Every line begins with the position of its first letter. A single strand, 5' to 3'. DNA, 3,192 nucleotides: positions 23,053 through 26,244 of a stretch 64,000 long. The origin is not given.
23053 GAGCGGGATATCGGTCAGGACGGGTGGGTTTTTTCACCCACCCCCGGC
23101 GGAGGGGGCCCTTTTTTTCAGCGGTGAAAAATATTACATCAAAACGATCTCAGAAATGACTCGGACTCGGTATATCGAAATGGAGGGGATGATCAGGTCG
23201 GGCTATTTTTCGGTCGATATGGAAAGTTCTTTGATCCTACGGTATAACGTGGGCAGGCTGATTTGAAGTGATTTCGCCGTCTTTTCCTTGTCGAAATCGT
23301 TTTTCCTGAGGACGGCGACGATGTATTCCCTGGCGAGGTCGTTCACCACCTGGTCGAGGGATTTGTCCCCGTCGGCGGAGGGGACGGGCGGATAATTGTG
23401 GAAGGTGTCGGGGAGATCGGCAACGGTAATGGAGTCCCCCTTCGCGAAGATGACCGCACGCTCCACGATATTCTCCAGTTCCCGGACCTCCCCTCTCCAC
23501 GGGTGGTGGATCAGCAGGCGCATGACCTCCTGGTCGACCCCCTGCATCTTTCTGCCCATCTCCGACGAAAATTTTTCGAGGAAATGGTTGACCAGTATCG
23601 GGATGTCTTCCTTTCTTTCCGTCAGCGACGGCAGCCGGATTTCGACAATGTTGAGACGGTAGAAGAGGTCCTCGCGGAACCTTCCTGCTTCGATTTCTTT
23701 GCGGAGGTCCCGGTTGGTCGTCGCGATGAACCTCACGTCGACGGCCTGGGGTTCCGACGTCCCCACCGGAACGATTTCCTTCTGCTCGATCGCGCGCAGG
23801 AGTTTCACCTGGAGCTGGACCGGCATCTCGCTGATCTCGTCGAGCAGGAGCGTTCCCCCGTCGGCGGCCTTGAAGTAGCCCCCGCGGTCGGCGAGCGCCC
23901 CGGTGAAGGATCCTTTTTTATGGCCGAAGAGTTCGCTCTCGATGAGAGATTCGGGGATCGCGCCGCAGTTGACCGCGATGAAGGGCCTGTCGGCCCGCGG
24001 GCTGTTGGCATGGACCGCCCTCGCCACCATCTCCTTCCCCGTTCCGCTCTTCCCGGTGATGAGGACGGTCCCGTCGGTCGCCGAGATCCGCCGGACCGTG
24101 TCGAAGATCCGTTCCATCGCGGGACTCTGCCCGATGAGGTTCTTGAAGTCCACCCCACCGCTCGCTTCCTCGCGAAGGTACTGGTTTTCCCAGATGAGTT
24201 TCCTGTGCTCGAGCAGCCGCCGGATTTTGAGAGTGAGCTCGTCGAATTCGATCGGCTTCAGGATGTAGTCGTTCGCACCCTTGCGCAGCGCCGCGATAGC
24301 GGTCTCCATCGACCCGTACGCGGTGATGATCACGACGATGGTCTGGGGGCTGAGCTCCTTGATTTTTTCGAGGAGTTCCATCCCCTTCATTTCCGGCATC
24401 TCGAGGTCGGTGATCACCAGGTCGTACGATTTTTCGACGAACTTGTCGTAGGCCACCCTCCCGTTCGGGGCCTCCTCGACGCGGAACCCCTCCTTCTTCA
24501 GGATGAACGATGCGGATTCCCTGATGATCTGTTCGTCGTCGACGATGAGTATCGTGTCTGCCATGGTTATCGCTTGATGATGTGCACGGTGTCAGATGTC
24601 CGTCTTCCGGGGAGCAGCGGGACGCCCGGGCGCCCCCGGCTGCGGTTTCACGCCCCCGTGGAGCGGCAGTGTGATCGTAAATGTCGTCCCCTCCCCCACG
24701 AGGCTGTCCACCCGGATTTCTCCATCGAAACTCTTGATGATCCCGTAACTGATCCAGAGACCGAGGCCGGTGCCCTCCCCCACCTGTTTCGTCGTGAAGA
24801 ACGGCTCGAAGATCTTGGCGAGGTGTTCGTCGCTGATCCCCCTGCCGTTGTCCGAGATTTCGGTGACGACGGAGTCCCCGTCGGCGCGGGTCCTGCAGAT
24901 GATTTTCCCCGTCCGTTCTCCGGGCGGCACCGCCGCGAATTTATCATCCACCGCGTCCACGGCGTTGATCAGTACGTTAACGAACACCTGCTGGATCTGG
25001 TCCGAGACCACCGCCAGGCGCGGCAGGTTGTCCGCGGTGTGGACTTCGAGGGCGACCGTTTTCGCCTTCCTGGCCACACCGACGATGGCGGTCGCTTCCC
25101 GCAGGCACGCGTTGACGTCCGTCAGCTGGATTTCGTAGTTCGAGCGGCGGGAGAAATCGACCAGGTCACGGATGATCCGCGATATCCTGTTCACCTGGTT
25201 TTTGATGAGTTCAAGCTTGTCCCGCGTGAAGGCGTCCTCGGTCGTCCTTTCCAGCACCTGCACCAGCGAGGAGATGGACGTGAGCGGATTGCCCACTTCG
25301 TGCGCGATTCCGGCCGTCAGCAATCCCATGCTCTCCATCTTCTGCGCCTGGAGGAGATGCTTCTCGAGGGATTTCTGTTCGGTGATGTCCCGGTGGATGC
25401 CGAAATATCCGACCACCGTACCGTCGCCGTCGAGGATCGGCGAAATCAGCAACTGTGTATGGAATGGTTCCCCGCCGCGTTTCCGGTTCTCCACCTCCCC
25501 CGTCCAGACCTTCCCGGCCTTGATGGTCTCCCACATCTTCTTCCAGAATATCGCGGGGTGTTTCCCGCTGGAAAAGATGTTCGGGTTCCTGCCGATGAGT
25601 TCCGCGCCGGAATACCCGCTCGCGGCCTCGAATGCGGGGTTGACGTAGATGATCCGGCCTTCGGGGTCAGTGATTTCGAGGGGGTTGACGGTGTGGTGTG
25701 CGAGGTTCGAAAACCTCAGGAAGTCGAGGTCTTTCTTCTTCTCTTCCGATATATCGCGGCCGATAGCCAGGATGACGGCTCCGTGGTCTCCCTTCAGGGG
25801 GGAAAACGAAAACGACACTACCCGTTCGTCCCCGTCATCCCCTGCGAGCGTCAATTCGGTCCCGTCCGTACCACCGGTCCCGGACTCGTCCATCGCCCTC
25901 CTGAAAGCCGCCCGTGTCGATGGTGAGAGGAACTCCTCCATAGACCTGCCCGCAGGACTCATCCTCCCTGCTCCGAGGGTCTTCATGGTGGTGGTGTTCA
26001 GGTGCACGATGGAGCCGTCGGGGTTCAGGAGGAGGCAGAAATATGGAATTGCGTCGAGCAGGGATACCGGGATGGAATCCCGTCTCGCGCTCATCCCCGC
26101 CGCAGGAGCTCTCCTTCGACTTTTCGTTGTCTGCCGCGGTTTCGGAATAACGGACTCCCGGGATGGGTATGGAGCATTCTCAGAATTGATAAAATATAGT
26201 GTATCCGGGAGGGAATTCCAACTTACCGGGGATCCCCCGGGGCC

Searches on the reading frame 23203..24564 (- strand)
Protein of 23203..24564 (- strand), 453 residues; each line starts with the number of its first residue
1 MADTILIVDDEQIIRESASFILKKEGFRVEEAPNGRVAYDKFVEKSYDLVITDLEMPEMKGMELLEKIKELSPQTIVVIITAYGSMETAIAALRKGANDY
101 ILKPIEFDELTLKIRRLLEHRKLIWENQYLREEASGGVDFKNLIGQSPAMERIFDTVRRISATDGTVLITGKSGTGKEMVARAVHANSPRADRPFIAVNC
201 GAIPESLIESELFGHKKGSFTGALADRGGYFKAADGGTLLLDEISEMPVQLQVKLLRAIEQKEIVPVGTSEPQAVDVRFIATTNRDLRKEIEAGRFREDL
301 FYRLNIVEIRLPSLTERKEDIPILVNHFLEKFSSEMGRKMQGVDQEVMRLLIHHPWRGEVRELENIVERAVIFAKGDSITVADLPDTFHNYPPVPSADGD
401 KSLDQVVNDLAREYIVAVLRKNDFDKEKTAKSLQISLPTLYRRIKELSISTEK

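Call 10: search_protein_families(library=pfam, proteins=[window:23203-24564:-])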
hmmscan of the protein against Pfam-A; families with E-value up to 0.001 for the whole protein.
window:23203-24564:- (453 aa): 11 families
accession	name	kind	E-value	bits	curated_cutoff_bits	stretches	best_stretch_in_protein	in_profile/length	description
PF00158.32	Sigma54_activat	-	1.5e-70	236.7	20.2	1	143-309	1-167/168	Sigma-54 interaction domain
PF00072.30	Response_reg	-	3.6e-33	114.5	30.2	1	5-114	1-110/111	Response regulator receiver domain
PF25601.1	AAA_lid_14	-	6.1e-26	90.5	27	1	316-391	2-77/87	AAA+ ATPase lid domain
PF14532.12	Sigma54_activ_2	-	7.3e-23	81.8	25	1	144-314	1-138/138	Sigma-54 interaction domain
PF02954.25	HTH_8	-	7.8e-08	32.4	22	1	412-447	7-42/42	Bacterial regulatory protein, Fis family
PF07728.20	AAA_5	-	8.9e-07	29.4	22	1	167-286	2-124/139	AAA domain (dynein-related subfamily)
PF00004.35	AAA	-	4.3e-06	27.6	21.2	1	167-299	1-126/131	ATPase family associated with various cellular activities (AAA)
PF13191.12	AAA_16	-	0.00012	23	32.6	1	143-203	2-63/167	AAA ATPase domain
PF13245.12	AAA_19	-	0.00016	22.3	25.1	0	235-268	90-124/134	AAA domain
PF00493.29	MCM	-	0.0003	20.4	23.3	1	163-264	56-150/224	MCM P-loop domain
PF07724.20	AAA_2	-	0.00078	19.9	27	0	165-296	4-136/166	AAA domain (Cdc48 subfamily)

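Call 72: search_protein_families(library=ncbifam, proteins=[window:23203-24564:-], max_evalue=0.00001)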
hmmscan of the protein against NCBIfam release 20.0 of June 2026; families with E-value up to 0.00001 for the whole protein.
window:23203-24564:- (453 aa): 111 families (the best 25 are shown)
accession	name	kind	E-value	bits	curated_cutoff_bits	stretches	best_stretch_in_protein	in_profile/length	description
NF008469.0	PRK11361.1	equivalog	3e-139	464.7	714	1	3-450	5-457/461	acetoacetate metabolism transcriptional regulator AtoC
TIGR01818.1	ntrC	equivalog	1.4e-124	416.4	558.6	1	5-416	1-412/463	nitrogen regulation protein NR(I)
NF007689.0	PRK10365.1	equivalog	6e-122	407.6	760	1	5-443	8-438/441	sigma-54-dependent response regulator transcription factor ZraR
TIGR02915.1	PEP_resp_reg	equivalog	4.7e-115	384.9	502.6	1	5-449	1-444/445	PEP-CTERM-box response regulator transcription factor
NF041946.1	LuxO_transreg_Vib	equivalog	2.5e-112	376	800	1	22-407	16-399/463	quorum-sensing sigma-54 dependent transcriptional regulator LuxO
NF051870.1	NAssimRespRegNtrX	equivalog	5.9e-111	371.5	600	1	4-448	3-451/452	nitrogen assimilation response regulator NtrX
NF011695.0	PRK15115.1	equivalog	2.1e-107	359.7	763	1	4-379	8-373/445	two-component system response regulator GlrR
NF008176.1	PRK10923.1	equivalog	3.5e-103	345.7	620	1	4-389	5-386/469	nitrogen regulation protein NR(I)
NF050807.1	TransRegFlbDCaul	equivalog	3.1e-101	339.5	750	1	16-446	14-437/454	sigma-54-dependent transcriptional regulator FlbD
NF041552.1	TF_PrdR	equivalog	3.4e-100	336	795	1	126-446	255-575/577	sigma-54 dependent transcriptional regulator PrdR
TIGR01817.1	nifA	equivalog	2.4e-99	333.5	528.85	1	137-385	192-439/534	nif-specific transcriptional activator NifA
NF038308.1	RNA_repair_RtcR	equivalog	4.1e-99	332.8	650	1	99-435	135-499/530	RNA repair transcriptional activator RtcR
NF003451.0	PRK05022.1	equivalog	5.9e-96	322.2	476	1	135-450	184-511/512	nitric oxide reductase transcriptional regulator NorR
NF049963.1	RespRegFlgRCampy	domain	1.1e-92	311.1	750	1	5-447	3-427/429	fla regulon two-component system response regulator FlgR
TIGR02329.1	propionate_PrpR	equivalog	2.9e-86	290.2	499.2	1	139-445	210-525/526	propionate catabolism operon regulatory protein PrpR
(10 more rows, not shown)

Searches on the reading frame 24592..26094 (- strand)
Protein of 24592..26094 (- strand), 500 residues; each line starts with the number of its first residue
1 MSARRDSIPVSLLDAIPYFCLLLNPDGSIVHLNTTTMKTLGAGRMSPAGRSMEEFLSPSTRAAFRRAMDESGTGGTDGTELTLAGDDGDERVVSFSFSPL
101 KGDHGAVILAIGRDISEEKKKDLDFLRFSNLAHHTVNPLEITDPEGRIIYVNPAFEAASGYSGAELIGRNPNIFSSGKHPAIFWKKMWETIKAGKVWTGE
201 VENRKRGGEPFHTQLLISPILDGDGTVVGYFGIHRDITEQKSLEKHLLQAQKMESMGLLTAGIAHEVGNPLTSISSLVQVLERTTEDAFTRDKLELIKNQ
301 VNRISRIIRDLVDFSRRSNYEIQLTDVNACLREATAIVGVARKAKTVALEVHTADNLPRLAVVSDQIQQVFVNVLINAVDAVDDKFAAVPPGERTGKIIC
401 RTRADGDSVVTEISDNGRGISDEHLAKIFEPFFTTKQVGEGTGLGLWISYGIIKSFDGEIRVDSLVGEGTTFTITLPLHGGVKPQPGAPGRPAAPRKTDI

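Call 10: search_protein_families(library=pfam, proteins=[window:24592-26094:-])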
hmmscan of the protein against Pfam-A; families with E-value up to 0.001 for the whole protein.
window:24592-26094:- (500 aa): 8 families
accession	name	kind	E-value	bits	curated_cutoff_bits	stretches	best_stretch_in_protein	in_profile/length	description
PF13426.13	PAS_9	-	1.1e-33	116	27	2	141-239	6-103/103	PAS domain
PF08448.16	PAS_4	-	1.3e-29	103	23.1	2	137-241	6-109/110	PAS fold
PF02518.31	HATPase_c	-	1.5e-24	87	26.4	1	364-479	3-110/111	Histidine kinase-, DNA gyrase B-, and HSP90-like ATPase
PF00989.32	PAS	-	2.3e-24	86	22.6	2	127-237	2-113/113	PAS fold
PF00512.31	HisKA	-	3.4e-14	53.1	26.9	1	256-317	2-63/66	His Kinase A (phospho-acceptor) domain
PF08447.18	PAS_3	-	2.1e-11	44.3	25.6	1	148-233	1-88/89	PAS fold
PF13188.13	PAS_8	-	4.7e-05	23.6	21.8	1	127-168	2-44/65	PAS domain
PF07568.18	HisKA_2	-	0.00053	20.5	22.3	0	263-315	2-54/76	Histidine kinase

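Call 72: search_protein_families(library=ncbifam, proteins=[window:24592-26094:-], max_evalue=0.00001)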
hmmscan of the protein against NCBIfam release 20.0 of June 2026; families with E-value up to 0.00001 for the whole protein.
window:24592-26094:- (500 aa): 84 families (the best 25 are shown)
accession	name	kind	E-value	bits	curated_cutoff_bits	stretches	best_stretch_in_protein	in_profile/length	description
NF008468.0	PRK11360.1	equivalog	1.4e-77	261.5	646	1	143-479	285-609/616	two-component system sensor histidine kinase AtoS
NF052574.1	HisKinEspCMyxo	equivalog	2.2e-64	217.9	1200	1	142-479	303-638/785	serine histidine kinase EspC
NF046020.1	HisKinCckABruc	equivalog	1.1e-56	192.2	1000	1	13-481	225-710/868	cell cycle histidine kinase CckA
NF010076.0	PRK13557.1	subfamily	2.1e-56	191.5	631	1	133-481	37-397/540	histidine kinase famiy protein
NF052573.1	HisKinEspAMyxo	equivalog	1e-54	185.8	1400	1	112-477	240-610/755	serine histidine kinase EspA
NF010411.0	PRK13837.1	equivalog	1e-50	172.6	647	1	226-488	420-685/828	two-component system VirA-like sensor kinase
NF046026.1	HisKinCckACaul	equivalog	3.8e-47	160.8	1000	1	212-483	264-537/678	cell cycle histidine kinase CckA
NF007688.0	PRK10364.1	equivalog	7.7e-47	160.1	479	1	226-479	210-452/460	two-component system sensor histidine kinase ZraS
TIGR02938.1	nifL_nitrog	equivalog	1.6e-46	158.8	242.45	2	139-253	17-131/494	nitrogen fixation negative regulator NifL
NF038348.1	T2SS_HK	subfamily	2.6e-45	154.9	450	1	301-478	408-573/574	histidine kinase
NF047466.1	hybrid_RR_LvrB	exception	1.8e-40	139.3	500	1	239-478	135-376/377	hybrid histidine kinase/response regulator LvrB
NF047497.1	HK_LIC_12097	equivalog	2.1e-40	138.6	500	1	235-478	129-366/367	LIC_12097 family sensor histidine kinase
NF053867.1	SprKinKinDBac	equivalog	7e-37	127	775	1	240-479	270-498/500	sporulation kinase KinD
NF046044.1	PnpS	equivalog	1.2e-35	123.3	400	1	127-477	56-390/390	two-component system histidine kinase PnpS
NF041777.1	sens_FixL_Rhizob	equivalog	1.4e-35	122.9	850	1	55-478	45-481/485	sensor protein FixL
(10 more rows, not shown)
